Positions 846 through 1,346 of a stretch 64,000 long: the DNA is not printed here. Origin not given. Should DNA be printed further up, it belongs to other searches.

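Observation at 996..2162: Six tandem leader-plus-Cys-rich-core mini-ORFs: candidate RiPP precursor array with no maturase in view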

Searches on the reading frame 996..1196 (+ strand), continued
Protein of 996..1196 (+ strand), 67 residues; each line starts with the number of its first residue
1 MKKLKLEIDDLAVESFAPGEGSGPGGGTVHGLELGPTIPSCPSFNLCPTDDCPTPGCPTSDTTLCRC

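Call 27: find_homologous_proteins(query=L006:220-3285:+, max_evalue=1e-10)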
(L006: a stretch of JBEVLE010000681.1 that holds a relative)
Query L006:220-3285:+ (1022 aa): 211 proteins with E <= 1e-10 among 8000 candidates; the best 120 are listed.
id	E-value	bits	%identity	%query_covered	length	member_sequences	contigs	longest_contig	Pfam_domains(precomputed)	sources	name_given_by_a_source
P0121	0.0e+0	2261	100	100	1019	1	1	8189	PF04738.19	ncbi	ncbi:MAG: lantibiotic dehydratase [Longimicrobiaceae bacterium]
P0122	0.0e+0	1881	84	100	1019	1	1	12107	PF04738.19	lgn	-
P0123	0.0e+0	1836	82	100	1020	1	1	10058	PF04738.19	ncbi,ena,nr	ncbi:MAG TPA: lantibiotic dehydratase [Longimicrobiaceae bacterium]|nr:lantibiotic dehydratase [Long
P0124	0.0e+0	1810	80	100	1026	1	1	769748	PF04738.19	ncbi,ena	-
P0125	0.0e+0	1257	59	96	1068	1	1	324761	PF04738.19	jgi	jgi:hypothetical protein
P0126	0.0e+0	1240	58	97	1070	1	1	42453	PF04738.19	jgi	jgi:hypothetical protein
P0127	0.0e+0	1204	64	73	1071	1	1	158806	PF04738.19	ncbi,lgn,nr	ncbi:MAG: hypothetical protein JWM27_3518 [Gemmatimonadetes bacterium]|nr:hypothetical protein [Gemm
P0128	0.0e+0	1190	63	75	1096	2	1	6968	PF04738.19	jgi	jgi:hypothetical protein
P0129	0.0e+0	1185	61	73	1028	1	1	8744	PF04738.19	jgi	jgi:hypothetical protein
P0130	0.0e+0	1143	60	90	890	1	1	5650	PF04738.19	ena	-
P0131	0.0e+0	1137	60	74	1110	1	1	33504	PF04738.19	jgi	jgi:hypothetical protein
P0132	0.0e+0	1134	55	98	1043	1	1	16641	PF04738.19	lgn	-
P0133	0.0e+0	1129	58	77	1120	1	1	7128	PF04738.19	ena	-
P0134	0.0e+0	1128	54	83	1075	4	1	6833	PF04738.19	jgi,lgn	-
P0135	0.0e+0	1113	55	99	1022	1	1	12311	PF04738.19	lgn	-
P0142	0.0e+0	1097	54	83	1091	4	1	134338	PF04738.19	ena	-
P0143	0.0e+0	1096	57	77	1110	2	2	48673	PF04738.19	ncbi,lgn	-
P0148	0.0e+0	1091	58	73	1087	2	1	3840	PF04738.19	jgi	jgi:hypothetical protein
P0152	0.0e+0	1085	58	73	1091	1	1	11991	PF04738.19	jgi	jgi:hypothetical protein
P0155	0.0e+0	1082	50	96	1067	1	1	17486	PF04738.19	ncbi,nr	ncbi:MAG TPA: lantibiotic dehydratase [Longimicrobium sp.]|nr:lantibiotic dehydratase [Longimicrobiu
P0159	0.0e+0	1079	52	97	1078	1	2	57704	PF04738.19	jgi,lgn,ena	-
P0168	0.0e+0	1074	57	72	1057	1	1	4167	PF04738.19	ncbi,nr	ncbi:MAG TPA: lantibiotic dehydratase [Longimicrobium sp.]|nr:lantibiotic dehydratase [Longimicrobiu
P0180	0.0e+0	1064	57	75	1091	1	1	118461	PF04738.19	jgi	jgi:lantibiotic biosynthesis protein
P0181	0.0e+0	1061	52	96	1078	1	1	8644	PF04738.19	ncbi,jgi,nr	ncbi:MAG TPA: lantibiotic dehydratase [Longimicrobium sp.]|nr:lantibiotic dehydratase [Longimicrobiu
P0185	0.0e+0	1059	52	81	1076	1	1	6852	PF04738.19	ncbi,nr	ncbi:MAG TPA: lantibiotic dehydratase [Longimicrobium sp.]|nr:lantibiotic dehydratase [Longimicrobiu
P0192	0.0e+0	1054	57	74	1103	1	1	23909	PF04738.19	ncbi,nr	ncbi:MAG TPA: lantibiotic dehydratase [Longimicrobium sp.]|nr:lantibiotic dehydratase [Longimicrobiu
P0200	0.0e+0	1049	56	73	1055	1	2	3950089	PF04738.19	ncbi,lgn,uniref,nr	ncbi:lantibiotic dehydratase [Longimicrobium terrae]|uniref:Lantibiotic dehydratase N-terminal domai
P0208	0.0e+0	1036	52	82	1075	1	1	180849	PF04738.19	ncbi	ncbi:MAG TPA: lantibiotic dehydratase [Longimicrobium sp.]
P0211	0.0e+0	1027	50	97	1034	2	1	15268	PF04738.19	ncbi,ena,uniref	ncbi:MAG TPA: lantibiotic dehydratase [Longimicrobium sp.]|uniref:lantibiotic dehydratase n=1 Tax=Lo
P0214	2.8e-298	1011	59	72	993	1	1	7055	PF04738.19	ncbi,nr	ncbi:MAG TPA: lantibiotic dehydratase, partial [Longimicrobium sp.]|nr:lantibiotic dehydratase [Long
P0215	3.6e-292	990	57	73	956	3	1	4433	PF04738.19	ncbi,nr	ncbi:MAG TPA: lantibiotic dehydratase, partial [Longimicrobium sp.]|nr:lantibiotic dehydratase [Long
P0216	1.9e-280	952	51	83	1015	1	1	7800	PF04738.19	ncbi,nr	ncbi:MAG TPA: lantibiotic dehydratase, partial [Longimicrobium sp.]|nr:lantibiotic dehydratase [Long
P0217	5.6e-278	943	58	74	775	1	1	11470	PF04738.19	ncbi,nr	ncbi:MAG TPA: lantibiotic dehydratase, partial [Longimicrobium sp.]|nr:lantibiotic dehydratase [Long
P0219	4.9e-270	917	56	74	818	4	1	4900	PF04738.19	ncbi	ncbi:MAG TPA: lantibiotic dehydratase, partial [Longimicrobium sp.]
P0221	8.4e-268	910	57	72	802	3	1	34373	PF04738.19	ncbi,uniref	ncbi:lantibiotic dehydratase, partial [Longimicrobium sp.]|uniref:lantibiotic dehydratase n=1 Tax=Lo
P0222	8.8e-264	896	58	74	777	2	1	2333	PF04738.19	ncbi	ncbi:MAG TPA: lantibiotic dehydratase, partial [Longimicrobium sp.]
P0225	9.0e-257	873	55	73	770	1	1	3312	PF04738.19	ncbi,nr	ncbi:MAG TPA: lantibiotic dehydratase, partial [Longimicrobium sp.]|nr:lantibiotic dehydratase [Long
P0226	3.8e-256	871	46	97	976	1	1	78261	PF04738.19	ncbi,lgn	-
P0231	4.2e-245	835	55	61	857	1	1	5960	PF04738.19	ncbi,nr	ncbi:MAG TPA: lantibiotic dehydratase, partial [Longimicrobium sp.]|nr:lantibiotic dehydratase [Long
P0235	7.8e-234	797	55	68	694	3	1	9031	PF04738.19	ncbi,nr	ncbi:MAG TPA: lantibiotic dehydratase, partial [Longimicrobium sp.]|nr:lantibiotic dehydratase [Long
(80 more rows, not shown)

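Call 28: find_encoding_contigs(protein=P0200, flank=10000, max_places=1)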
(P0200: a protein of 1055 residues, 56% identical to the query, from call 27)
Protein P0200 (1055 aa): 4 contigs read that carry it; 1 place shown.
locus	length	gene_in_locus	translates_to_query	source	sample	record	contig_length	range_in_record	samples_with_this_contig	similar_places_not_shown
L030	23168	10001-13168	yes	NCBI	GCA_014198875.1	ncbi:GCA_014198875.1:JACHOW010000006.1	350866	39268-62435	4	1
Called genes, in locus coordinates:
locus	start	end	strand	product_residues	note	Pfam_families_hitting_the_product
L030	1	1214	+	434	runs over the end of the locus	-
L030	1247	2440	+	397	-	PF05658:YadA_head, PF13884:Peptidase_S74 (weak)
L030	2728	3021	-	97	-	-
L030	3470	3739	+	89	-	-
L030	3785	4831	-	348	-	PF10117:McrBC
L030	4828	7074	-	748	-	PF28530:DUF8426, PF07728:AAA_5, PF20720:nSTAND3 (faint), PF28529:McrB_lid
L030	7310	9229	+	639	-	PF00005:ABC_tran, PF02463:SMC_N (faint), PF13476:AAA_23 (faint), PF13555:AAA_29 (faint), PF13304:AAA_21 (faint), PF12848:ABC_tran_Xtn, PF00005:ABC_tran, PF16326:ABC_tran_CTD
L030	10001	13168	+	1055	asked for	PF04738:Lant_dehydr_N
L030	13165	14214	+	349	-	PF14028:Lant_dehydr_C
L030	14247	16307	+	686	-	PF05147:LANC_like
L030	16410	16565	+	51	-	-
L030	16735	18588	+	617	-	PF00664:ABC_membrane, PF00005:ABC_tran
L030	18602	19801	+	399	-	PF25919:BSH_CusB (faint), PF26002:Beta-barrel_AprE (weak)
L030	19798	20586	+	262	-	PF00082:Peptidase_S8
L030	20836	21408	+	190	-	PF11026:DUF2721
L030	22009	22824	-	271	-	PF13560:HTH_31, PF01381:HTH_3, PF17765:MLTR_LBD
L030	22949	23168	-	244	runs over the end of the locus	PF12680:SnoaL_2, PF07366:SnoaL, PF12680:SnoaL_2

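Call 29: find_encoding_contigs(protein=P0159, flank=10000, max_places=3)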
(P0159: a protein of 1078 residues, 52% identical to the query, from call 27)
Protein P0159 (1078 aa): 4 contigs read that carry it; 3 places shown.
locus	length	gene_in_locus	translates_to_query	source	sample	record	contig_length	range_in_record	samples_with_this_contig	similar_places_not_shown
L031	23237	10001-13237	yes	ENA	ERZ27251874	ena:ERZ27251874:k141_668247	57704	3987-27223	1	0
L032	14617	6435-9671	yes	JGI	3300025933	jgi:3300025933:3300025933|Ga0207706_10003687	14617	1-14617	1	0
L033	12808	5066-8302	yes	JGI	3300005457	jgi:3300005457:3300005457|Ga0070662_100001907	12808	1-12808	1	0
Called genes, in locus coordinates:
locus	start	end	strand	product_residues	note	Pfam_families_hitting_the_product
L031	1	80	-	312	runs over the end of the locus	PF02265:S1-P1_nuclease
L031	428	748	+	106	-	-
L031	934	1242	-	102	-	-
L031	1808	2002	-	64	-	-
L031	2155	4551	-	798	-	PF13620:CarboxypepD_reg, PF07715:Plug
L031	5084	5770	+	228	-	-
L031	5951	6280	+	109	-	-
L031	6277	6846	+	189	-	-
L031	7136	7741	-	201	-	PF06172:Cupin_5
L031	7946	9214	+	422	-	PF04389:Peptidase_M28, PF01546:Peptidase_M20, PF05343:Peptidase_M42 (weak), PF07687:M20_dimer (weak)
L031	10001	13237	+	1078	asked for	PF04738:Lant_dehydr_N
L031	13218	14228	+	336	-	PF14028:Lant_dehydr_C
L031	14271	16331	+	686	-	PF05147:LANC_like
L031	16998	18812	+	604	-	PF00664:ABC_membrane, PF00005:ABC_tran, PF02463:SMC_N (faint), PF13304:AAA_21 (faint)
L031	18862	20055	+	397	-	PF25919:BSH_CusB (faint), PF25984:BSH_YknX (faint), PF25973:BSH_CzcB (weak), PF26002:Beta-barrel_AprE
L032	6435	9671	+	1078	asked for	PF04738:Lant_dehydr_N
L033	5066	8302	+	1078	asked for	PF04738:Lant_dehydr_N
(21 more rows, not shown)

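Call 31: list_cluster_members(proteins=[P0001, P0181, P0155, P0168, P0185, P0192, P0208, P0211, P0214, P0215])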
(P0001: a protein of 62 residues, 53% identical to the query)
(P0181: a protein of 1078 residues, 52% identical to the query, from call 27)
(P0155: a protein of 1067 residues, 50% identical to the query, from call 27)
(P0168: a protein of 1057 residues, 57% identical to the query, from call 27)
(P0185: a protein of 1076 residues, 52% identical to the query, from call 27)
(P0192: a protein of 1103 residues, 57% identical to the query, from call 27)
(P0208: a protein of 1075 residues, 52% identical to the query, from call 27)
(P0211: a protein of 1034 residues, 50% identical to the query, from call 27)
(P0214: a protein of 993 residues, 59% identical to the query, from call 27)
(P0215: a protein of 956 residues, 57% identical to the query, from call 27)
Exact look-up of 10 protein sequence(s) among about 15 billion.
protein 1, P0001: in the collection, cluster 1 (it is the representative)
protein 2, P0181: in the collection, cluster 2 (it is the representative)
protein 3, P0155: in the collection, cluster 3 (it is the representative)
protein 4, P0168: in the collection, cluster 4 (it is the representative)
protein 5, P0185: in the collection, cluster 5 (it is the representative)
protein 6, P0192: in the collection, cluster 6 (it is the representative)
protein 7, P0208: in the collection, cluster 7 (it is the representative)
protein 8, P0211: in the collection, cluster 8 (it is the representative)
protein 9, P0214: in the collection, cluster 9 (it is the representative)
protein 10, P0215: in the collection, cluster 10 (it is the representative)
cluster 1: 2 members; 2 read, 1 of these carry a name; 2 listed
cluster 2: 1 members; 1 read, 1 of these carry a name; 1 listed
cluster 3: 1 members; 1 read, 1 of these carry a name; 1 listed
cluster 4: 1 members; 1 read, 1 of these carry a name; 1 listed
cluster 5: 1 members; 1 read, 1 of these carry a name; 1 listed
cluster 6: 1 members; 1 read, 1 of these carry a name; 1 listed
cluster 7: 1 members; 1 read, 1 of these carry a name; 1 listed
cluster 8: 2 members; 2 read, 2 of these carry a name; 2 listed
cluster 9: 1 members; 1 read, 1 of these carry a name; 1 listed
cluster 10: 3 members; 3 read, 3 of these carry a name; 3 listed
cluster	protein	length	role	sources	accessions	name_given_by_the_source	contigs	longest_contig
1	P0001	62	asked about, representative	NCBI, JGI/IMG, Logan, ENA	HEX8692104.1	MAG TPA: hypothetical protein VF746_06785 [Longimicrobium sp.] | hypothetical protein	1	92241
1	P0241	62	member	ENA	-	-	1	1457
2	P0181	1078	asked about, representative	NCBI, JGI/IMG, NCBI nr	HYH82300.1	MAG TPA: lantibiotic dehydratase [Longimicrobium sp.] | lantibiotic dehydratase [Longimicrobium sp.]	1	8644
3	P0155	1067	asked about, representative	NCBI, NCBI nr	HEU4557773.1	MAG TPA: lantibiotic dehydratase [Longimicrobium sp.] | lantibiotic dehydratase [Longimicrobium sp.]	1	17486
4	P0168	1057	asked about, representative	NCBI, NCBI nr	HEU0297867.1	MAG TPA: lantibiotic dehydratase [Longimicrobium sp.] | lantibiotic dehydratase [Longimicrobium sp.]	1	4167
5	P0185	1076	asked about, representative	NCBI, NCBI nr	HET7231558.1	MAG TPA: lantibiotic dehydratase [Longimicrobium sp.] | lantibiotic dehydratase [Longimicrobium sp.]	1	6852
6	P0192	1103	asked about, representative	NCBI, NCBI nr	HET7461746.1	MAG TPA: lantibiotic dehydratase [Longimicrobium sp.] | lantibiotic dehydratase [Longimicrobium sp.]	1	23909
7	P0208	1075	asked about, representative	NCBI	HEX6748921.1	MAG TPA: lantibiotic dehydratase [Longimicrobium sp.]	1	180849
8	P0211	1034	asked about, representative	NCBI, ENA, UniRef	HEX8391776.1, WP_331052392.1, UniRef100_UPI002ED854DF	MAG TPA: lantibiotic dehydratase [Longimicrobium sp.] | lantibiotic dehydratase n=1 Tax=Longimicrobium sp. TaxID=2029185 RepID=UPI002ED854DF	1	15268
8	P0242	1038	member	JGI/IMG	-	hypothetical protein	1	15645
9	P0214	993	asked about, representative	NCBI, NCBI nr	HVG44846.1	MAG TPA: lantibiotic dehydratase, partial [Longimicrobium sp.] | lantibiotic dehydratase [Longimicrobium sp.]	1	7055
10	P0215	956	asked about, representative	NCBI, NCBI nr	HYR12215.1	MAG TPA: lantibiotic dehydratase, partial [Longimicrobium sp.] | lantibiotic dehydratase [Longimicrobium sp.]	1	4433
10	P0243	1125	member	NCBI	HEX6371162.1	MAG TPA: lantibiotic dehydratase [Longimicrobium sp.]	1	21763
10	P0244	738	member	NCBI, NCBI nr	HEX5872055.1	MAG TPA: lantibiotic dehydratase, partial [Longimicrobium sp.] | lantibiotic dehydratase [Longimicrobium sp.]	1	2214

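Call 33: list_cluster_members(proteins=[P0216, P0217, P0219, P0222, P0225, P0231, P0235, P0143, P0226, P0221])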
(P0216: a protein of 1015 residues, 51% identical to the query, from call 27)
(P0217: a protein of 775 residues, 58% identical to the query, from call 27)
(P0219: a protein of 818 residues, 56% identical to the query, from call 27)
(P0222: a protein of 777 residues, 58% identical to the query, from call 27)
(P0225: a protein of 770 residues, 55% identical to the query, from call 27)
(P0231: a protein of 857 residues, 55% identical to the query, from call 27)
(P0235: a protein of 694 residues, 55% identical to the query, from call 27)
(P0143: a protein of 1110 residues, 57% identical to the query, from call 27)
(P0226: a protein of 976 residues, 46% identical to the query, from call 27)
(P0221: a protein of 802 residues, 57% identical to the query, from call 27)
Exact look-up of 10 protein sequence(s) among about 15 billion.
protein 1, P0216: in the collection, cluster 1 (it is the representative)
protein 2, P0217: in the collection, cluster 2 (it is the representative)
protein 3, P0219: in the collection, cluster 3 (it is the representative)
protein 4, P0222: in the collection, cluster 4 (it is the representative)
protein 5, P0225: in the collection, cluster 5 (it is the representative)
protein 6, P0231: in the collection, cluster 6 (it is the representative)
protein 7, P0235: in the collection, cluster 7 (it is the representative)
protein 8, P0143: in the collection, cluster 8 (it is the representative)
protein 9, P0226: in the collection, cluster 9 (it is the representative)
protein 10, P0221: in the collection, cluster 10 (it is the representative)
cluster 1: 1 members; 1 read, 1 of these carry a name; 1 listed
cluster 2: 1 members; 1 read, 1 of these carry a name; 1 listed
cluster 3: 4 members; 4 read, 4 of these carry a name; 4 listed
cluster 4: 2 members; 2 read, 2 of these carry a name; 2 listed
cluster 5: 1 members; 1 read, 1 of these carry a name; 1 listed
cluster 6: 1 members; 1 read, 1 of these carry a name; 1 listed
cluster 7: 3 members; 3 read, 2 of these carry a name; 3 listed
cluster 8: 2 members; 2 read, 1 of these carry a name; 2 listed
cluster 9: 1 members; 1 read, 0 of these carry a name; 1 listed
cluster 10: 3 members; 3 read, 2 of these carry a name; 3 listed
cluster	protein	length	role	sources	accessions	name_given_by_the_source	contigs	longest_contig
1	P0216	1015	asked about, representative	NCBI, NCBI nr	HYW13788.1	MAG TPA: lantibiotic dehydratase, partial [Longimicrobium sp.] | lantibiotic dehydratase [Longimicrobium sp.]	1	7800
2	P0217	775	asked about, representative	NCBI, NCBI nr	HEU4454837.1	MAG TPA: lantibiotic dehydratase, partial [Longimicrobium sp.] | lantibiotic dehydratase [Longimicrobium sp.]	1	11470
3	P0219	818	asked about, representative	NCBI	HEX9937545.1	MAG TPA: lantibiotic dehydratase, partial [Longimicrobium sp.]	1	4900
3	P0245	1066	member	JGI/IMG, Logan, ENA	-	hypothetical protein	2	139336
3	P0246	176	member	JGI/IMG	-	type IV secretory pathway VirB10-like protein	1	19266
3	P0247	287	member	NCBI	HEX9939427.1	MAG TPA: hypothetical protein VGB15_19955, partial [Longimicrobium sp.]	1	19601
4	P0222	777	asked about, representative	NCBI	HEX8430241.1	MAG TPA: lantibiotic dehydratase, partial [Longimicrobium sp.]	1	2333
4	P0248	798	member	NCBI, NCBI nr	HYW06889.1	MAG TPA: lantibiotic dehydratase, partial [Longimicrobium sp.] | lantibiotic dehydratase [Longimicrobium sp.]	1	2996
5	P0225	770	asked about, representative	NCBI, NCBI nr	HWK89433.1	MAG TPA: lantibiotic dehydratase, partial [Longimicrobium sp.] | lantibiotic dehydratase [Longimicrobium sp.]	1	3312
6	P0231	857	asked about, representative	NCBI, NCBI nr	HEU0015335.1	MAG TPA: lantibiotic dehydratase, partial [Longimicrobium sp.] | lantibiotic dehydratase [Longimicrobium sp.]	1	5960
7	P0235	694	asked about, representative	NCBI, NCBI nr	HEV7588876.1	MAG TPA: lantibiotic dehydratase, partial [Longimicrobium sp.] | lantibiotic dehydratase [Longimicrobium sp.]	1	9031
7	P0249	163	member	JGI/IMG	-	hypothetical protein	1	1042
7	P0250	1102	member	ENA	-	-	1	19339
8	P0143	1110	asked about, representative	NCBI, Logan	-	-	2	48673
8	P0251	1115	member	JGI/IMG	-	hypothetical protein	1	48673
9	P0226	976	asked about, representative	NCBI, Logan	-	-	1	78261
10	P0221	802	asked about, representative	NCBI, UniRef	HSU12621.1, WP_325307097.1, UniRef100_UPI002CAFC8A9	lantibiotic dehydratase, partial [Longimicrobium sp.] | lantibiotic dehydratase n=1 Tax=Longimicrobium sp. TaxID=2029185 RepID=UPI002CAFC8A9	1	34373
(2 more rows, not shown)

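Call 44: search_protein_families(library=ncbifam, alignment_id=A2, max_evalue=0.01)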
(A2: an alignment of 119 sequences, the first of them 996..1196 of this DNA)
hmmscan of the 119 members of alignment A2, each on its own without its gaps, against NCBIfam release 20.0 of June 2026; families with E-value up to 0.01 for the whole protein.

A. member 1, window:996-1196:+ (67 aa): 1 family
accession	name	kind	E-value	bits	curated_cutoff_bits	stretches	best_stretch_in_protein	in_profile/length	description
NF038180.1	leader_pinensin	domain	0.00055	19.8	24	1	4-31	1-27/28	pinensin family lanthipeptide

B. families by the number of members that match (of 119 scanned): 2 families
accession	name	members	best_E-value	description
NF038180.1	leader_pinensin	34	4.7e-05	pinensin family lanthipeptide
NF038108.1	RiPP_NF038108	1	0.0061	Cys-every-fifth RiPP peptide CefA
